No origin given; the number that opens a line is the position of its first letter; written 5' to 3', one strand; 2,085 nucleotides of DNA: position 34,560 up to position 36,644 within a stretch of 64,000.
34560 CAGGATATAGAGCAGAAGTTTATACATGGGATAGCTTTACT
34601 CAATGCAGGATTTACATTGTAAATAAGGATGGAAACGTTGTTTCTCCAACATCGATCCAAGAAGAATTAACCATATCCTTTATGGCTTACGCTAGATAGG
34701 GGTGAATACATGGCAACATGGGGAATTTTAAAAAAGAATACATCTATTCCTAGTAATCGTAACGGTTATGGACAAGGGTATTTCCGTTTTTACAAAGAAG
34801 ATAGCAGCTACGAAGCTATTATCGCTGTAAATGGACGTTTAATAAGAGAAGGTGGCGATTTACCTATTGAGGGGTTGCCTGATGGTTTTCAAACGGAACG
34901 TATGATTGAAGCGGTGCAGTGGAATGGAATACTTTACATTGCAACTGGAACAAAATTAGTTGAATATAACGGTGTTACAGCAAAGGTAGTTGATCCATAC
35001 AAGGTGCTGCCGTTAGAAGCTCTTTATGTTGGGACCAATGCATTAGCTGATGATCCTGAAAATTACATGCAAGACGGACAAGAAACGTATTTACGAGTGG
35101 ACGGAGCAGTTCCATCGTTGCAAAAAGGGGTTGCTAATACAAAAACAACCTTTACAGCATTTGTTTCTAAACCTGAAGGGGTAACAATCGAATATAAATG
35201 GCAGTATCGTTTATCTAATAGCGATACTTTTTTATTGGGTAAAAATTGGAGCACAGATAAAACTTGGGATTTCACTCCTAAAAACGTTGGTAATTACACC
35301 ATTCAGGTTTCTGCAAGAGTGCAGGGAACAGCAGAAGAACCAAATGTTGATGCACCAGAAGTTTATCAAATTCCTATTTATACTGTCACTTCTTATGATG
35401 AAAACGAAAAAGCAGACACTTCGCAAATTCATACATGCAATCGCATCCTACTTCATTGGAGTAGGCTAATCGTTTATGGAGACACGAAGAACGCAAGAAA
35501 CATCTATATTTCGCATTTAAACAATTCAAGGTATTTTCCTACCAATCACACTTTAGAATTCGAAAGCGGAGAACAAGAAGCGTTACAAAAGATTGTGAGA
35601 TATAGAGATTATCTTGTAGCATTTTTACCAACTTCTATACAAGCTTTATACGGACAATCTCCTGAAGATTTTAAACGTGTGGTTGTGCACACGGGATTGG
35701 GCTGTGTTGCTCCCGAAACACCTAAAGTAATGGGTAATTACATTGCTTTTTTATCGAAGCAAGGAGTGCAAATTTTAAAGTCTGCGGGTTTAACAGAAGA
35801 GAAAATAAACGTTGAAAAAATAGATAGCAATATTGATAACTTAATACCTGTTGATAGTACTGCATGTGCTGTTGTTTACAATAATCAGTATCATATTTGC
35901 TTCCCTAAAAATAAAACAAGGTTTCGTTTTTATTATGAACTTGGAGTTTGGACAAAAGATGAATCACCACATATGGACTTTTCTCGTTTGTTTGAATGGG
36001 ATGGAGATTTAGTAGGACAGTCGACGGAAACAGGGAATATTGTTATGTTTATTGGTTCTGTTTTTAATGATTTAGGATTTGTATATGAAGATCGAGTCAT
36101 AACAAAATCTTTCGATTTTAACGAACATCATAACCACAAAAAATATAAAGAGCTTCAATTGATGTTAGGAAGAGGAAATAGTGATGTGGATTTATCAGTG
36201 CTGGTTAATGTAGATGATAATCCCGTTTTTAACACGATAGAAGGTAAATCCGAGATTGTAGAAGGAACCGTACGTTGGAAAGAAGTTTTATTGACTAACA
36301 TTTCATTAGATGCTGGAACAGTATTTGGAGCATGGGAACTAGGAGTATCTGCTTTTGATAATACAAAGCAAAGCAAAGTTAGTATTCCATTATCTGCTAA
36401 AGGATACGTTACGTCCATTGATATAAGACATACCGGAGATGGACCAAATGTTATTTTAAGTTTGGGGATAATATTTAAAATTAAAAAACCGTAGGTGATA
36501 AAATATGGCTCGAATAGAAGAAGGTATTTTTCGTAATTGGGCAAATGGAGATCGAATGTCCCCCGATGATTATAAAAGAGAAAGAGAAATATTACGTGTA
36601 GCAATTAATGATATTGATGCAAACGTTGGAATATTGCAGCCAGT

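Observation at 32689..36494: Tail nozzle gene split in two around a receptor-binding cassette, with an in-frame 10-bp repeat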

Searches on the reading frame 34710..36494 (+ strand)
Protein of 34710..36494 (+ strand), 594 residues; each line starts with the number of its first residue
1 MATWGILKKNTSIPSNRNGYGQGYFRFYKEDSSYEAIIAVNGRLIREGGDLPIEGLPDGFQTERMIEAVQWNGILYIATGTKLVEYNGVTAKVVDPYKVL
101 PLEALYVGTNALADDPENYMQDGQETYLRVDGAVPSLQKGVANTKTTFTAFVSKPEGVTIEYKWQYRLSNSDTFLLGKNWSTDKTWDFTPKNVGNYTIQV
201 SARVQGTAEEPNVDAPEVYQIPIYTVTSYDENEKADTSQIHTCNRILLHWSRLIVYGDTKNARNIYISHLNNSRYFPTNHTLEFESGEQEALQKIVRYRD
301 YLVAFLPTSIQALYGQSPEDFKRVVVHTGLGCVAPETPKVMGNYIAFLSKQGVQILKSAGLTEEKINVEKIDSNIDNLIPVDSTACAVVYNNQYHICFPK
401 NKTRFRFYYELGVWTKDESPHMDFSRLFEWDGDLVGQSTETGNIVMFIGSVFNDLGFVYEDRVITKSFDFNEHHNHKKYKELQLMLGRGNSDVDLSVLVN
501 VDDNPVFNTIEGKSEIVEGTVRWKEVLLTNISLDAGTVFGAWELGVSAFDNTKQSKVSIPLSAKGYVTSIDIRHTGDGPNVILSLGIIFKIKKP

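Call 3: search_protein_families(library=pfam, proteins=[window:34710-36494:+], max_evalue=0.01)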
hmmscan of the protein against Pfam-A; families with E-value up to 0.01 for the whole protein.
window:34710-36494:+ (594 aa): 1 family
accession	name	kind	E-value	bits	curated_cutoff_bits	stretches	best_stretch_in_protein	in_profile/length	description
PF00801.26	PKD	-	0.0013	19.1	23.5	1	140-202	11-65/80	PKD domain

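Call 4: search_protein_families(library=phrogs, proteins=[window:34710-36494:+], max_evalue=0.01)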
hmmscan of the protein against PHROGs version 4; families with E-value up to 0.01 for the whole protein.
window:34710-36494:+ (594 aa): 2 families
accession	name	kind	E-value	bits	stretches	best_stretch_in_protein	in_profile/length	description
phrog_578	-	connector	3.4e-09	36.7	1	217-525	133-440/486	head closure Hc3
phrog_5107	-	lysis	0.0002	20.9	1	184-377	135-317/533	amidase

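Call 6: search_dna_similar(query=window:34710-36494:+, collection=phages, mode=protein, max_rows=30)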
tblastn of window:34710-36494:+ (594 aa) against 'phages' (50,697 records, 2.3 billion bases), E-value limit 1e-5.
Records with a match: 3; places in all: 3; records where one place covers at least 80% of the query: 2.
Best place of each record, by identity: <60% 3.
By first word of the organism name: Paenibacillus 2; Bacillus 1.
By host as written in the record: Paenibacillus larvae SV21 1; Paenibacillus larvae Pl02-27 1; Bacillus sp. (in: Bacteria) 1.
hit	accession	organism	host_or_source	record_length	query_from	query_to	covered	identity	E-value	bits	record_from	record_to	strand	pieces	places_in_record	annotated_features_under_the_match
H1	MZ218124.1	Paenibacillus phage SV21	Paenibacillus larvae SV21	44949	18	593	97%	36.5%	1e-109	367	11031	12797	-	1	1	hypothetical protein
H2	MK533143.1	Paenibacillus phage vB_PlaP_API480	Paenibacillus larvae Pl02-27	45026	18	593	97%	36.3%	2e-109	367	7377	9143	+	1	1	hypothetical protein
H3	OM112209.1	Bacillus phage PK1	Bacillus sp. (in: Bacteria)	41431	275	594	54%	23.7%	8e-8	62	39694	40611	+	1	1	hypothetical protein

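Call 8: get_annotated_region(hit=H2, flank=6000)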
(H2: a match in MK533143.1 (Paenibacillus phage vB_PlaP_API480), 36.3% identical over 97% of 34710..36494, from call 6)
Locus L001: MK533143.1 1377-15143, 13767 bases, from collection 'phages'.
description: Paenibacillus phage vB_PlaP_API480, complete genome.
organism: Paenibacillus phage vB_PlaP_API480 (NCBI taxid 2530020)
taxonomy: Viruses; Duplodnaviria; Heunggongvirae; Uroviricota; Caudoviricetes
host: Paenibacillus larvae Pl02-27; source: soil from hives surroundings in Spain; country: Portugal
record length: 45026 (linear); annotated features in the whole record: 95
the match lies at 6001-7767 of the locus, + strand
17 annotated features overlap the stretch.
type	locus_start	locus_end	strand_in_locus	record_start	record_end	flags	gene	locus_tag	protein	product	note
CDS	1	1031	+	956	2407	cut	-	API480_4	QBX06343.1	terminase large subunit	-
CDS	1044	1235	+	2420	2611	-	-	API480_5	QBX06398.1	hypothetical protein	-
CDS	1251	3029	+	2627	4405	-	-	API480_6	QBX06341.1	portal protein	-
regulatory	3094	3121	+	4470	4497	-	-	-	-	promoter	discovered using phiSITE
CDS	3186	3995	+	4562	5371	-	-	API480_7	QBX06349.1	hypothetical protein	-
CDS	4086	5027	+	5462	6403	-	-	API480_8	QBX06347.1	major capsid protein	-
regulatory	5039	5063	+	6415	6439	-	-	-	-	terminator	rho-independent terminator; discovered using MFOLD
CDS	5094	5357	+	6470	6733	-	-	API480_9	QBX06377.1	hypothetical protein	-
regulatory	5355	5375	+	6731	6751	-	-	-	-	terminator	rho-independent terminator; discovered using MFOLD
CDS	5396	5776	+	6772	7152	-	-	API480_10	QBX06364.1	hypothetical protein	-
CDS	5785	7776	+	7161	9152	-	-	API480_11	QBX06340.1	hypothetical protein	-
CDS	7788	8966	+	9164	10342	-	-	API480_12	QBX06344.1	hypothetical protein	-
CDS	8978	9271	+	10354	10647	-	-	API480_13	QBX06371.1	hypothetical protein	-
CDS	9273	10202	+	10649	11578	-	-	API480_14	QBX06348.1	hypothetical protein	-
CDS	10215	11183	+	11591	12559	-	-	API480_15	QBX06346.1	hypothetical protein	-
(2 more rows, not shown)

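Call 14: find_homologous_proteins(query=window:34710-36494:+)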
Query window:34710-36494:+ (594 aa): 258 proteins with E <= 0.001 among 6297 candidates; the best 120 are listed.
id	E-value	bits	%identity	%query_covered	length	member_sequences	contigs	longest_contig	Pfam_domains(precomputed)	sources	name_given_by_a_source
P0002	0.0e+0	1371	100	100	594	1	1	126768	-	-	-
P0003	0.0e+0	1119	79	100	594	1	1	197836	-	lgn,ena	-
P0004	0.0e+0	1103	78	100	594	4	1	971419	-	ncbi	-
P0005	4.1e-271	919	66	100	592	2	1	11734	-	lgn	-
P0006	4.6e-267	906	64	100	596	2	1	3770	-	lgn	-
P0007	1.4e-266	904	63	100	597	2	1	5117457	-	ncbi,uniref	ncbi:hypothetical protein AB1K32_15060 [Metabacillus dongyingensis]|uniref:hypothetical protein n=1 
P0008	1.5e-254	864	61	100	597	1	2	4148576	-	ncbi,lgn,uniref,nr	ncbi:hypothetical protein [Metabacillus sp. cB07]|uniref:hypothetical protein n=1 Tax=Metabacillus s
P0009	9.6e-248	842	61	100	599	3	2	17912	-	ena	-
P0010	2.2e-246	837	61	100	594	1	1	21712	-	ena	-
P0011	3.8e-245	833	60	100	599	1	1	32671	-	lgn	-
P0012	2.7e-244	830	60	100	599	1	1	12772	-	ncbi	ncbi:MAG: hypothetical protein ACI33P_06615 [Lysinibacillus sp.]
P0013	3.3e-243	827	61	99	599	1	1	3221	-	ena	-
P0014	1.8e-242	824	60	100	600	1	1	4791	-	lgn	-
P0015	3.2e-231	787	58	100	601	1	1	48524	-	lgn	-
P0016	3.1e-222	758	57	100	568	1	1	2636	-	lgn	-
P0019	6.3e-213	727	53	100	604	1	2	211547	-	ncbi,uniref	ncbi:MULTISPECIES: hypothetical protein [unclassified Peribacillus]|uniref:hypothetical protein n=1 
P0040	1.9e-183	629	49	100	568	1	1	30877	-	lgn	-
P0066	2.8e-162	560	46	98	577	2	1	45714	-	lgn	-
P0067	5.6e-162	559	45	99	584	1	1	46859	-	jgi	jgi:hypothetical protein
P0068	1.2e-161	558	46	97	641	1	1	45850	PF11134.14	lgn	-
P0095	2.0e-150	520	42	100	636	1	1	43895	-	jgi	jgi:hypothetical protein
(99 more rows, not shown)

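Call 20: find_related_loci(query=A1, collection=genome_contigs, flank=8000)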
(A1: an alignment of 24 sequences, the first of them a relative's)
Query A1 (594 aa) in genome_contigs; peptide patterns used: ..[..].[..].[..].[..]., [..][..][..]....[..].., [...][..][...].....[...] (x = any residue, [..] = any of these).
39 stretches matched a pattern; 3 encode a relative of the query (tblastn E <= 1e-3); 3 distinct loci.
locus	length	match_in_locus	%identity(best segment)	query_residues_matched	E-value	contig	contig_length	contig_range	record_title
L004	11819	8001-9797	60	1-594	0e+0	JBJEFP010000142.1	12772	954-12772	MAG: Lysinibacillus sp. isolate LOHA01_bin.015 NODE_2440_length_12772_cov_27.673036, whole genome shotgun sequence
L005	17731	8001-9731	38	10-594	1e-121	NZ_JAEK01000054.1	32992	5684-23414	Bacillus sp. J37 BacJ37DRAFT_c53_C, whole genome shotgun sequence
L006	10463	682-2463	34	15-593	1e-97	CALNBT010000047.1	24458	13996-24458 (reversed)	MAG TPA_asm: uncultured Prevotella sp. isolate SRR1561996_bin.116_CONCOCT_v1.1_MAG genome assembly, contig: ERZ724032.17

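Call 22: find_encoding_contigs(protein=P0003, flank=7000, max_places=1)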
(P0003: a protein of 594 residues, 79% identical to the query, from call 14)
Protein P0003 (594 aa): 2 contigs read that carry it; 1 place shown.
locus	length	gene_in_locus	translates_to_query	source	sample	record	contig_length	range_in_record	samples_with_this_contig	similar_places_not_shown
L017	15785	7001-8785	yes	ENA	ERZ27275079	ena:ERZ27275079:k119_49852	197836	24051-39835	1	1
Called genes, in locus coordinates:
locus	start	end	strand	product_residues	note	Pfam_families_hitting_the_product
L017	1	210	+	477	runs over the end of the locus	PF03237:Terminase_6N, PF04466:Terminase_3 (weak)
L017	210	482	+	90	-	PF11195:Tad2-like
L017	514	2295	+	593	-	PF16510:P22_portal, PF23899:SU10_portal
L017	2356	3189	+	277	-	-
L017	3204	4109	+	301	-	PF10124:Mu-like_gpT, PF25209:Phage_capsid_4, PF10124:Mu-like_gpT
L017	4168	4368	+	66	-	-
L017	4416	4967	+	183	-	PF24175:SU10_adaptor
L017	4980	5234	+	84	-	-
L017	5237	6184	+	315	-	PF03009:GDPD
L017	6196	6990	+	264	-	-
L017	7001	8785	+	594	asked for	-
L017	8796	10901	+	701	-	-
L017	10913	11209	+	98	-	-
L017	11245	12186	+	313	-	-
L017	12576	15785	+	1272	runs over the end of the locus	PF18857:LPD38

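Call 23: find_encoding_contigs(protein=P0004, flank=7000, max_places=1)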
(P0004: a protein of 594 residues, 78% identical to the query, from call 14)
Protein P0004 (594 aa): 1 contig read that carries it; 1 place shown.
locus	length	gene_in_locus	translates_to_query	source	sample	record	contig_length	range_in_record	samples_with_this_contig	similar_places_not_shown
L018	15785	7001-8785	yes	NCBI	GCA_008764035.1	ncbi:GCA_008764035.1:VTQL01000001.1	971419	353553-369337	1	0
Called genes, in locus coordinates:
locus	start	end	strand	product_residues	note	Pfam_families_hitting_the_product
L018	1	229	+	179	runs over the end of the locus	PF16473:Rv2179c-like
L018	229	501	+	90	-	PF11195:Tad2-like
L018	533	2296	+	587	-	PF16510:P22_portal, PF23899:SU10_portal, PF16510:P22_portal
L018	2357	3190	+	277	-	-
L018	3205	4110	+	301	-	PF10124:Mu-like_gpT, PF25209:Phage_capsid_4, PF10124:Mu-like_gpT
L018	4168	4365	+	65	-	-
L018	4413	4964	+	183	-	PF24175:SU10_adaptor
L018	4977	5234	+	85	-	-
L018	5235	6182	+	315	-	PF03009:GDPD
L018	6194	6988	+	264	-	-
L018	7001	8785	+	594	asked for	-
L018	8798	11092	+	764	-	PF25692:Phage_depo_C (weak)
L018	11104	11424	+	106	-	-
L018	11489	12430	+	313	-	-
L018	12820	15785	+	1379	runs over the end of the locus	PF18857:LPD38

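Call 24: find_encoding_contigs(protein=P0007, flank=7000, max_places=1)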
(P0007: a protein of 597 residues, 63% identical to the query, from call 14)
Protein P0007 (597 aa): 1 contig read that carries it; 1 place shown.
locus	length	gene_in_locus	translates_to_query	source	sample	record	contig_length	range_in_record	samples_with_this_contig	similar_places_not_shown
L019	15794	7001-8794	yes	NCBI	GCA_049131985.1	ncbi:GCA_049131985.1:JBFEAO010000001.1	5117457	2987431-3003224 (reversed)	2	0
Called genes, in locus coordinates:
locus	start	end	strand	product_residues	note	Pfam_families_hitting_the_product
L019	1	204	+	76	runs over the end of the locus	-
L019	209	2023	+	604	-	PF12236:Head-tail_con (weak), PF16510:P22_portal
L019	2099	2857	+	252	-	-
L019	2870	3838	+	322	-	PF25209:Phage_capsid_4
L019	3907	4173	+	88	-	-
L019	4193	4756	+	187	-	PF24175:SU10_adaptor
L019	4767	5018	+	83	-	-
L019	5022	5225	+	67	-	-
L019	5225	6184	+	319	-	PF03009:GDPD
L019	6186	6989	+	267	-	-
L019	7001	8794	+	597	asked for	-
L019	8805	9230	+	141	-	-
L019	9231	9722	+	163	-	-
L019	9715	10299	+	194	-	PF00657:Lipase_GDSL, PF13472:Lipase_GDSL_2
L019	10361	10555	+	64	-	-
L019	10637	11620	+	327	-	-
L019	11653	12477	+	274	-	PF01551:Peptidase_M23, PF01464:SLT (weak)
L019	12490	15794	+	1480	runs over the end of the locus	PF18857:LPD38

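Call 25: find_encoding_contigs(protein=P0008, flank=7000, max_places=1)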
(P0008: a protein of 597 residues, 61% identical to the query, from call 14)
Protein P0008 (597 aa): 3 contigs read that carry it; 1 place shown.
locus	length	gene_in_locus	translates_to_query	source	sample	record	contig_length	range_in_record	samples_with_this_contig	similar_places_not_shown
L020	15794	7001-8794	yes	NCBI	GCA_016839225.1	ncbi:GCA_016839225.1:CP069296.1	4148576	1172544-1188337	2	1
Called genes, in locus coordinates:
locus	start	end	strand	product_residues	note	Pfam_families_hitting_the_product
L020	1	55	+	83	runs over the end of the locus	-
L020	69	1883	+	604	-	PF16510:P22_portal, PF12236:Head-tail_con (faint)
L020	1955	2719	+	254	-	-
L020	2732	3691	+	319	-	PF25209:Phage_capsid_4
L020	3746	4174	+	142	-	-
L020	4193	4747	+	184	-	PF24175:SU10_adaptor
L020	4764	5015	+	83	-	-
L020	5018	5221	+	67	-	-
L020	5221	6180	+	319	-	PF03009:GDPD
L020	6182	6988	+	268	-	-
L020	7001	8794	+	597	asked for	-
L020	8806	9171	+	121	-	-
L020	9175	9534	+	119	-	-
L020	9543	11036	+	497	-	-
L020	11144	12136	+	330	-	-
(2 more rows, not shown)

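Call 27: find_encoding_contigs(protein=P0019, flank=7000, max_places=1)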
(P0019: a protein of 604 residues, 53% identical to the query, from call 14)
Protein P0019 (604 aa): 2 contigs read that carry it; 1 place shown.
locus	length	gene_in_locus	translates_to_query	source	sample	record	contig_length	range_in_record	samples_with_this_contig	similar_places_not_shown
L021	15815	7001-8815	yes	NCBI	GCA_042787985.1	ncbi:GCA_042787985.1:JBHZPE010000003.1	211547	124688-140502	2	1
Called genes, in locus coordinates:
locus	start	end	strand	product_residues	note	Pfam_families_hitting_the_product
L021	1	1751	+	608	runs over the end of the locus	-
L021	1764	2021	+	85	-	PF13876:Phage_gp49_66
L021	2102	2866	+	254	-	-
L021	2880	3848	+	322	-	PF25209:Phage_capsid_4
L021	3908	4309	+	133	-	-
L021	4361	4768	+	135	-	-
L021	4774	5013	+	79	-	-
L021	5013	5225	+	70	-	-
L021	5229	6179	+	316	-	PF03009:GDPD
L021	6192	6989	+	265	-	-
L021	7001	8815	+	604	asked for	-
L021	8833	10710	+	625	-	PF00246:Peptidase_M14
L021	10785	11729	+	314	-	-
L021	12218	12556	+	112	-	PF01464:SLT (weak)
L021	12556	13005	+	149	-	-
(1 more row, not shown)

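Call 28: find_encoding_contigs(protein=P0040, flank=7000, max_places=1)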
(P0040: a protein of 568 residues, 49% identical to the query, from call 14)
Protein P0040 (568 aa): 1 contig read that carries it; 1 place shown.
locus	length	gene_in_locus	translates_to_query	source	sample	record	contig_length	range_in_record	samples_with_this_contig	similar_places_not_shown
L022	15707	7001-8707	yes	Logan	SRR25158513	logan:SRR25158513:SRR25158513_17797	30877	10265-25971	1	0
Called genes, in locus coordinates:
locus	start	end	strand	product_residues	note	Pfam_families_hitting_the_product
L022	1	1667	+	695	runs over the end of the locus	PF16510:P22_portal, PF23899:SU10_portal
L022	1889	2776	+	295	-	-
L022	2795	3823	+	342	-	PF25209:Phage_capsid_4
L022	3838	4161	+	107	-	-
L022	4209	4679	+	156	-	-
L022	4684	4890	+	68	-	-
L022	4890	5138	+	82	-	-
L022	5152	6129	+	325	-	PF03009:GDPD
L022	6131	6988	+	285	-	-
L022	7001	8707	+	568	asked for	-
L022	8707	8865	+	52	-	-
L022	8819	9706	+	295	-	-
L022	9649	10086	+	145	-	PF01551:Peptidase_M23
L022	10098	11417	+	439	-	PF01464:SLT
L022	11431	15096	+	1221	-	-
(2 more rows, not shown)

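Call 29: find_encoding_contigs(protein=P0067, flank=7000, max_places=1)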
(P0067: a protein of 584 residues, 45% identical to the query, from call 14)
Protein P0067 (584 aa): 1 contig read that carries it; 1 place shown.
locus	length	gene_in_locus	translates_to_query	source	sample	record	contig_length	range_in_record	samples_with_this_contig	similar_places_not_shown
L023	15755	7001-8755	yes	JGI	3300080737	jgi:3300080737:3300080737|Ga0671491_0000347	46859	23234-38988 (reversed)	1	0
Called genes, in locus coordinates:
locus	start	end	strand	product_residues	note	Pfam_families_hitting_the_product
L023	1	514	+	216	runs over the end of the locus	-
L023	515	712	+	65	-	-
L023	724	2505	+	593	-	PF16510:P22_portal, PF23899:SU10_portal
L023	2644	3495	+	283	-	-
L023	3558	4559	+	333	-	PF25209:Phage_capsid_4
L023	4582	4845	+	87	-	-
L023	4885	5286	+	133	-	-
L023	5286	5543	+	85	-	-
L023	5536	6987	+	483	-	PF03009:GDPD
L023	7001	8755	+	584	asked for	-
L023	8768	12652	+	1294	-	PF27237:AF_1625_C (faint)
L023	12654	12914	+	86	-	-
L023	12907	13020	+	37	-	-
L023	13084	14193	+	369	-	-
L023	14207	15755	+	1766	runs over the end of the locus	PF18857:LPD38 (weak)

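Call 30: find_encoding_contigs(protein=P0066, flank=7000, max_places=1)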
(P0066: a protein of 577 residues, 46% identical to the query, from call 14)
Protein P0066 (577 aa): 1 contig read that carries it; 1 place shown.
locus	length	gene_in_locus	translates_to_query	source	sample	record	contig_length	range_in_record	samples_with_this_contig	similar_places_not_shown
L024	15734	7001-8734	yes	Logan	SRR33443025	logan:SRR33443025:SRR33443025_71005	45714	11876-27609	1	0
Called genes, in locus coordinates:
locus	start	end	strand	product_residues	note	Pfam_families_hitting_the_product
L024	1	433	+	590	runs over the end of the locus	PF16510:P22_portal, PF23899:SU10_portal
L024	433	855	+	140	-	-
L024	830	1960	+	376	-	-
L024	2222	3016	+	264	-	-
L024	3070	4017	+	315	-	PF25209:Phage_capsid_4 (weak)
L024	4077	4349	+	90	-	-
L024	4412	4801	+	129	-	-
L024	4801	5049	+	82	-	-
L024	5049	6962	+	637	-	PF01696:Adeno_E1B_55K (faint)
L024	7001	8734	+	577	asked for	-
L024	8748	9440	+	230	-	-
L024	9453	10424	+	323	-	-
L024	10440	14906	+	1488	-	PF18857:LPD38 (weak)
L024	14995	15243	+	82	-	PF10779:XhlA (weak)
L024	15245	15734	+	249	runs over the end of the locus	PF01510:Amidase_2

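Call 38: search_solved_structures(query=A3, max_evalue=1, show_alignments=2)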
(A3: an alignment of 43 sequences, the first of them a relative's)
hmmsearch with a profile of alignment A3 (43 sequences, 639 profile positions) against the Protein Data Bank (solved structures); distinct sequences matched with E-value up to 1: 2.
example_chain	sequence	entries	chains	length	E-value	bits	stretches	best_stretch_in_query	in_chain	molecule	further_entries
9k09_U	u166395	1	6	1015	0.032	15.7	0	3-73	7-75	Tail tubular protein B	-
26fb_K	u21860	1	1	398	0.6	11.5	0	16-140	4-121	Structural protein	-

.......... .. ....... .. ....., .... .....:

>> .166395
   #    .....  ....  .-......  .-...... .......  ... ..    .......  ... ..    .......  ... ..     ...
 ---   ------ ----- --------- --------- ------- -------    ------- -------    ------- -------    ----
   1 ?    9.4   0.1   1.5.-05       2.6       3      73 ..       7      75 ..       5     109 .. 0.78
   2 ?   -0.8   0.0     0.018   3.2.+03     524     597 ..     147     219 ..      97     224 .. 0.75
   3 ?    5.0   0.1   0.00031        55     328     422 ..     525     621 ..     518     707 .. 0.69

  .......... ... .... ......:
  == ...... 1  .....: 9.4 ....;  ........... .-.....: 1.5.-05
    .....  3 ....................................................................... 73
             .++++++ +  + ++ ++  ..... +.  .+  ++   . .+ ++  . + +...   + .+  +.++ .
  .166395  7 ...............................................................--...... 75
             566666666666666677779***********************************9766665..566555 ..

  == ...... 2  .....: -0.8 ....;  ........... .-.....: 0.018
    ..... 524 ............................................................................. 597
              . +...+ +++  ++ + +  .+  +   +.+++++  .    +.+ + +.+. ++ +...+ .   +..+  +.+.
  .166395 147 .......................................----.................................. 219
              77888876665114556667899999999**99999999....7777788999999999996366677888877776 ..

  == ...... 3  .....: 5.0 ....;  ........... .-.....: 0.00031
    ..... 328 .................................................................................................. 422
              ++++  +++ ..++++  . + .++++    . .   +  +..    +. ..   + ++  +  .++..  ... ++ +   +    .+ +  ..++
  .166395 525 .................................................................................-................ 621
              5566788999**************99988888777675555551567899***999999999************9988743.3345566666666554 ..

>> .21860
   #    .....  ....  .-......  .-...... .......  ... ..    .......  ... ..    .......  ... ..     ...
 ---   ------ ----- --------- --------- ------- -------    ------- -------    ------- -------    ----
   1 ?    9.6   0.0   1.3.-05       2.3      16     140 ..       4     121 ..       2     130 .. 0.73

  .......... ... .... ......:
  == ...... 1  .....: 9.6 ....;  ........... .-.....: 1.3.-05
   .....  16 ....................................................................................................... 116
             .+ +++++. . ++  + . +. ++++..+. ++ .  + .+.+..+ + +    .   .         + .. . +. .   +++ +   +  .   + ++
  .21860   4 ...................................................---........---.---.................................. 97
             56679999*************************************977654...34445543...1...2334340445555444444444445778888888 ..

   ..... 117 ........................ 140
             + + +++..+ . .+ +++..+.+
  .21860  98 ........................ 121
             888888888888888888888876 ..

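Call 55: predict_structure(alignment_id=A4)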
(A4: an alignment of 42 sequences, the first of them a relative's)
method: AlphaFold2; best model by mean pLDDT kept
length: 644 residues; sequences in the alignment: 42
mean_pLDDT: 84.6   pTM: 0.77
mean pLDDT of the five models: 84.6, 84.5, 84.3, 82.8, 82.2
residues with pLDDT >= 90: 319; 70-90: 244; 50-70: 44; < 50: 37
segments of 3 or more residues with pLDDT < 50: 1-10, 13-36
pLDDT, mean of each block of 10 residues (from residue 1): 37 38 34 48 84 90 84 83 93 95 92 95 95 96 96 87 83 75 86 84 89 92 88 92 88 91 92 89 72 95 94 93 91 85 92 92 88 88 95 93 87 68 87 95 94 94 89 95 94 94 95 84 82 84 91 87 84 86 66 52 76 87 93 85 69
secondary structure, 60 per line:
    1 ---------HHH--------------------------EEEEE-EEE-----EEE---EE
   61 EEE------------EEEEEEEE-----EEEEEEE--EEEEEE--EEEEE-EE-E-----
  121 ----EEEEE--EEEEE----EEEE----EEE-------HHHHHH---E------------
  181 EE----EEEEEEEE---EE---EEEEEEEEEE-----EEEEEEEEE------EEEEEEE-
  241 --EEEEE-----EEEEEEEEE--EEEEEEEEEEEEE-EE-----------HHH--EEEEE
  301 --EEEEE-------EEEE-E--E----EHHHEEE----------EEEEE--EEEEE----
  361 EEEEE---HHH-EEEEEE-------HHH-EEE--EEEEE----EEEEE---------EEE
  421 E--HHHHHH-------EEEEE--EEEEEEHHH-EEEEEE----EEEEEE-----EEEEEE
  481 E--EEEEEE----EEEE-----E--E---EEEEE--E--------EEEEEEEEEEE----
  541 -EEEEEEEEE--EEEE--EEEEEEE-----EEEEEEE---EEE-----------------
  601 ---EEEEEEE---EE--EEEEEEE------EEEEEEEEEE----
elements in order: E39-43 E45-47 E53-55 E59-63 E76-83 E89-95 E98-103 E106-110 E125-129 E132-136 E141-144 E149-151 H159-164 E187-194 E203-212 E218-226 E233-239 E243-247 E253-261 E264-276 E296-300 E303-307 E315-318 E332-334 E345-349 E352-356 E361-365 E373-378 E390-392 E395-399 E404-408 E418-421 H424-429 E437-441 E444-449 E454-459 E464-469 E475-481 E484-489 E494-497 E510-514 E526-536 E542-550 E553-556 E559-565 E571-577 E581-583 E604-610 E618-624 E631-640
